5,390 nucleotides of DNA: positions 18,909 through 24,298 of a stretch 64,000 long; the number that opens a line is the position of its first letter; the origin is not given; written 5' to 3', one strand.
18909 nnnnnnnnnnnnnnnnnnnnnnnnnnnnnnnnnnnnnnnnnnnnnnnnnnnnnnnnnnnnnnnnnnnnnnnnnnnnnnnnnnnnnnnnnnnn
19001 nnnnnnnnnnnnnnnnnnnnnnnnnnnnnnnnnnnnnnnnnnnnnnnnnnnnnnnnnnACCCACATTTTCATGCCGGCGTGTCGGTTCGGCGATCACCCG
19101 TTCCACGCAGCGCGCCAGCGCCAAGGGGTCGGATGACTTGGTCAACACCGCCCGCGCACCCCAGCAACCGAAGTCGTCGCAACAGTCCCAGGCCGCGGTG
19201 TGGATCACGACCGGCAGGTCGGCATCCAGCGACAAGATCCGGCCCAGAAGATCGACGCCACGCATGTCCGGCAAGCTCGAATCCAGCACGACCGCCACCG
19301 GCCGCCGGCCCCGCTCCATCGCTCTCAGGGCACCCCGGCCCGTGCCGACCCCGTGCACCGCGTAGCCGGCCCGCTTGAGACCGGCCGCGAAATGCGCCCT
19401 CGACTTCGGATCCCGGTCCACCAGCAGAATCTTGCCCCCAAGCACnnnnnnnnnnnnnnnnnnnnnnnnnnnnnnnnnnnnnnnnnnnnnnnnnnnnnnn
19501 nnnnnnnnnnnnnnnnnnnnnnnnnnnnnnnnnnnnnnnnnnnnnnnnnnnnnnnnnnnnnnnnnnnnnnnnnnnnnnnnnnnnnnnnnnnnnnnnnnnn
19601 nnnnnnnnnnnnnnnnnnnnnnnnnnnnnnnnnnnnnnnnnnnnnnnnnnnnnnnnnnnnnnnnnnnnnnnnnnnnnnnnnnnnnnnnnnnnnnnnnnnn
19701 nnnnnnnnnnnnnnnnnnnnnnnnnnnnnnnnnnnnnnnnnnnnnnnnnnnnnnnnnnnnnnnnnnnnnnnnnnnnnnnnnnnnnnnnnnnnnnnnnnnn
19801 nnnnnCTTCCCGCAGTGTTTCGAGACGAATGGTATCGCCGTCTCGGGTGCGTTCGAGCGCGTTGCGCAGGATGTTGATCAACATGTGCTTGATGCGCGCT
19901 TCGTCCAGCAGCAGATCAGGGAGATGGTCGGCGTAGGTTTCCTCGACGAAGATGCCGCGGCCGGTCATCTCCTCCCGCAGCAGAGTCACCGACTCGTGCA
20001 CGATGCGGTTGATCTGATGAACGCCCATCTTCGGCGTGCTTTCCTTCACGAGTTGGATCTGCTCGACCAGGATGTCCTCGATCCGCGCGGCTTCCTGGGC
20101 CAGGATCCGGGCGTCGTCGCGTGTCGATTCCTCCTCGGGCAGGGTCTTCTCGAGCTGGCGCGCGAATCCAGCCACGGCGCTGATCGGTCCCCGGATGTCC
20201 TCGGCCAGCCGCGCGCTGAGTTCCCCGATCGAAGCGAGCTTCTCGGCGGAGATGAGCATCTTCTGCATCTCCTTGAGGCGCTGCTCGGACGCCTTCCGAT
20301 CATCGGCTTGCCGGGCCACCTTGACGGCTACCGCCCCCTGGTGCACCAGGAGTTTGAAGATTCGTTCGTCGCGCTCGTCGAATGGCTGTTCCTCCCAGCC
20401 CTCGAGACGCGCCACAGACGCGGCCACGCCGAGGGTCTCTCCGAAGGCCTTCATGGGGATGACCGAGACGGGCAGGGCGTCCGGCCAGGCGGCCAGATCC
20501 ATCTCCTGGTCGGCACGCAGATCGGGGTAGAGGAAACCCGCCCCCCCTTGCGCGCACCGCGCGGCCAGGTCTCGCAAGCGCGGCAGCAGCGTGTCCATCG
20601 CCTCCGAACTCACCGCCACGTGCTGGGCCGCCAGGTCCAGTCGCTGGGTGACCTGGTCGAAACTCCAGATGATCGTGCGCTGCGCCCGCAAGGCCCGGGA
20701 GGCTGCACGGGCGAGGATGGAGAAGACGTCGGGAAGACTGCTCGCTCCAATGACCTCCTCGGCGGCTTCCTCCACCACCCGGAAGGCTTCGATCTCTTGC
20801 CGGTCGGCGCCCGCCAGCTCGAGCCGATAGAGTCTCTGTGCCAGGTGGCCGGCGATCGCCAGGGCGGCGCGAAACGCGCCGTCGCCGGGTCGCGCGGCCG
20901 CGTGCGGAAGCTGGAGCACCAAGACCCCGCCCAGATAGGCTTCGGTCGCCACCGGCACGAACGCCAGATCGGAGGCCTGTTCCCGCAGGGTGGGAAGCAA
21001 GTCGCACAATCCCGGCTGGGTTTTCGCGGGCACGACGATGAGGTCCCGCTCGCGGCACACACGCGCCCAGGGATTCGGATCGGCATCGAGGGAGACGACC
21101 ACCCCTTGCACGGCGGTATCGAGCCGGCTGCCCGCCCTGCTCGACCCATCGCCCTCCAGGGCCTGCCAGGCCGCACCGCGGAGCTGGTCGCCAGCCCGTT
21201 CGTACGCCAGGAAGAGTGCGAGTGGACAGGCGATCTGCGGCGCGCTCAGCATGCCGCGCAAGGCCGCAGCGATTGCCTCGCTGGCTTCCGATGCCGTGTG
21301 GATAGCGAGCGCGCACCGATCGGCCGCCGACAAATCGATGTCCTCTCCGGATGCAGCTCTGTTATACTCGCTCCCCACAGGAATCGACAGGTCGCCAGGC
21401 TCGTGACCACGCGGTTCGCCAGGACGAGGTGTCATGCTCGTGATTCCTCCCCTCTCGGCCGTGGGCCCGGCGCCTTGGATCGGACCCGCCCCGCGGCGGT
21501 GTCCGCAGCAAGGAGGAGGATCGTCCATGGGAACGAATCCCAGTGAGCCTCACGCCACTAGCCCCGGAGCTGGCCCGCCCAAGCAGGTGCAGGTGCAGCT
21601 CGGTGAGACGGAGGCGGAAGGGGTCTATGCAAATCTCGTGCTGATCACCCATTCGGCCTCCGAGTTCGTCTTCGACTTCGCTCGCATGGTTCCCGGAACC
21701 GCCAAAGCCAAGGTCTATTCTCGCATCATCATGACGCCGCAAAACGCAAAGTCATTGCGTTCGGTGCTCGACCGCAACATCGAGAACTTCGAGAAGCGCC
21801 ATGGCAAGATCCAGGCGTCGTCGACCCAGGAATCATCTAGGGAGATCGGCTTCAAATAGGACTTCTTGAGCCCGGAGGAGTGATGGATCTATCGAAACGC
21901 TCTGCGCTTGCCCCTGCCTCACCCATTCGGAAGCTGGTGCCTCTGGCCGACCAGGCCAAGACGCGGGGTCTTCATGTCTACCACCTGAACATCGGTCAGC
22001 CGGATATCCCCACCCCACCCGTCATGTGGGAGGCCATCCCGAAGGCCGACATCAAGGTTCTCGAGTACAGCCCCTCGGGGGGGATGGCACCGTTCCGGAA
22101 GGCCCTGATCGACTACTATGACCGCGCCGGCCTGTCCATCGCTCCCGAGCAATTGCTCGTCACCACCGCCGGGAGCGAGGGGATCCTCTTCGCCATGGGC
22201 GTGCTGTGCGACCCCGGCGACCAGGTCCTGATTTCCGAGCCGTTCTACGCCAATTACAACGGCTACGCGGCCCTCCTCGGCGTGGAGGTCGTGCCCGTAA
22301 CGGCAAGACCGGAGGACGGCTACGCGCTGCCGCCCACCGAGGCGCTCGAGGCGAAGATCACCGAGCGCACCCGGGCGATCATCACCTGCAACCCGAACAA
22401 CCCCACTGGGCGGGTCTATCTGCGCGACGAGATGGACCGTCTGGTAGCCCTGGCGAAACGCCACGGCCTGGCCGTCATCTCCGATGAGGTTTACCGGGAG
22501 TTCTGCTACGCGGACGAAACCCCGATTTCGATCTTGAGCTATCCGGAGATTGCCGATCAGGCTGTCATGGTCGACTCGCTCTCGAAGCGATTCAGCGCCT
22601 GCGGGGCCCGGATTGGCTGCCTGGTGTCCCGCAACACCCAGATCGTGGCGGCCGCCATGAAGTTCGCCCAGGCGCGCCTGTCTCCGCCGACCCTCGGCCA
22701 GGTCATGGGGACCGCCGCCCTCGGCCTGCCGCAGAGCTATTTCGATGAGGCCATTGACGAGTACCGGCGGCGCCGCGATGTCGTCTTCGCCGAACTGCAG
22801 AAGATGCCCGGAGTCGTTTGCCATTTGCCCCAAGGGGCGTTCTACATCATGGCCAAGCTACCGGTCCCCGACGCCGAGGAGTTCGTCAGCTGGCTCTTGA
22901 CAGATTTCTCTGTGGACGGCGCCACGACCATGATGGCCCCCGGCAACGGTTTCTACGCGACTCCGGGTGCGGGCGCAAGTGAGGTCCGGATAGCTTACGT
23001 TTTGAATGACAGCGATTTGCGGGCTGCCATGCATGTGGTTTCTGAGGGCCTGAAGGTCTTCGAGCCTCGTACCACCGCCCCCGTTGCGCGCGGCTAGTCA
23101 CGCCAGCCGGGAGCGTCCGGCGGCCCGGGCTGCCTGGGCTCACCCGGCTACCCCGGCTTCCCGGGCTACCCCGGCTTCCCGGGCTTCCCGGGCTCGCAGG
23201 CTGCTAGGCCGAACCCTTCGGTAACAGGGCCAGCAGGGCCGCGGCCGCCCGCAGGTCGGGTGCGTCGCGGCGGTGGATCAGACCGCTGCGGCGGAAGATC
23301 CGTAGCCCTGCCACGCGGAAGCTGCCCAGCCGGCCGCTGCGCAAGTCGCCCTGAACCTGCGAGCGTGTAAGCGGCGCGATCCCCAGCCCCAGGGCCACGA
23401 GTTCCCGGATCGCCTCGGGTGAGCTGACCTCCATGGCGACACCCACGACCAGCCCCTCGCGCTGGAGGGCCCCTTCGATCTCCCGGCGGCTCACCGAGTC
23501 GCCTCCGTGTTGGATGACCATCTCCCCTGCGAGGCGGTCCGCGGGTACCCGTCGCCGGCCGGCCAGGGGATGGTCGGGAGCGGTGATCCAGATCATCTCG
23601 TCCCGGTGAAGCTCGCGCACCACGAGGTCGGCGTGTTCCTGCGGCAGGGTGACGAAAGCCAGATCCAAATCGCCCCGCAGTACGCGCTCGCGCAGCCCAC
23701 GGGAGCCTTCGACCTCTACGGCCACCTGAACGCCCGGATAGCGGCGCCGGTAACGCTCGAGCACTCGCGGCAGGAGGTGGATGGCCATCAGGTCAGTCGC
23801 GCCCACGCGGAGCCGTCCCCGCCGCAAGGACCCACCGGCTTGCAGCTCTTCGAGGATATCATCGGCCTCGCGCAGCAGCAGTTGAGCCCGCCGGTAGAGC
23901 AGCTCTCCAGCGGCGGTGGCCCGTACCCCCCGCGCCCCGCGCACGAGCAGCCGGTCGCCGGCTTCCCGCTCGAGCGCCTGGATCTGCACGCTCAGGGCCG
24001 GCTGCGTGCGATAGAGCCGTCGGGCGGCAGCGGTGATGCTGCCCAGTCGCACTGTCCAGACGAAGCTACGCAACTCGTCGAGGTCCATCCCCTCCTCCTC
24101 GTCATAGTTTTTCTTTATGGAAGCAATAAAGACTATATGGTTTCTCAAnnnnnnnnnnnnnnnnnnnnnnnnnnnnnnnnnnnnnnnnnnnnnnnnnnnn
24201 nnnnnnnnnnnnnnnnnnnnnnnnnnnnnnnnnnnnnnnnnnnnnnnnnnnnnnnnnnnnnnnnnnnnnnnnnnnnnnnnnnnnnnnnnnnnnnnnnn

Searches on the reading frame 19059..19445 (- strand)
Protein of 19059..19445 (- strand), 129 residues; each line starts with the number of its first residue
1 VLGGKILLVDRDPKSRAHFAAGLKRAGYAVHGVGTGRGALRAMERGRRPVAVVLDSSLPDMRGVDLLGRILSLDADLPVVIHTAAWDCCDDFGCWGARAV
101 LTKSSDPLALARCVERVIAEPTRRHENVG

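Call 10: search_protein_families(library=pfam, proteins=[window:19059-19445:-])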
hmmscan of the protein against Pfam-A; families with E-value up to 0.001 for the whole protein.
window:19059-19445:- (129 aa): 1 family
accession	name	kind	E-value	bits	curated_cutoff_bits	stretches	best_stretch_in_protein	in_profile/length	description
PF00072.30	Response_reg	-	2.9e-12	47.2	30.2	1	6-110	1-106/111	Response regulator receiver domain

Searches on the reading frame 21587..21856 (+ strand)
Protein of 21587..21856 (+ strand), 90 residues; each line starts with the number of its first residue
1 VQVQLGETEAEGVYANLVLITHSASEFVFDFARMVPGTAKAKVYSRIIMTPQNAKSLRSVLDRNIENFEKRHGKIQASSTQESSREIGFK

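Call 10: search_protein_families(library=pfam, proteins=[window:21587-21856:+])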
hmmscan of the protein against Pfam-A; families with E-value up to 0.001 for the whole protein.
window:21587-21856:+ (90 aa): 1 family
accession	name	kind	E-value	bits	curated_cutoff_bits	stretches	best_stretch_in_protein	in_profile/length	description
PF11950.13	DUF3467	-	1.2e-23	83.4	25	1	2-76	16-91/92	Protein of unknown function (DUF3467)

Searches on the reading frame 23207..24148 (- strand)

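Call 10: search_protein_families(library=pfam, proteins=[window:23207-24148:-])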
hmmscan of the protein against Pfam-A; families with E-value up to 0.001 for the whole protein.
window:23207-24148:- (314 aa): 2 families
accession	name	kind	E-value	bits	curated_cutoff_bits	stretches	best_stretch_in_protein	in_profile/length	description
PF03466.25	LysR_substrate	-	2.1e-49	168.2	28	1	108-309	3-204/209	LysR substrate binding domain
PF00126.33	HTH_1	-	5.8e-20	71.4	26.6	1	23-82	1-60/60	Bacterial regulatory helix-turn-helix protein, lysR family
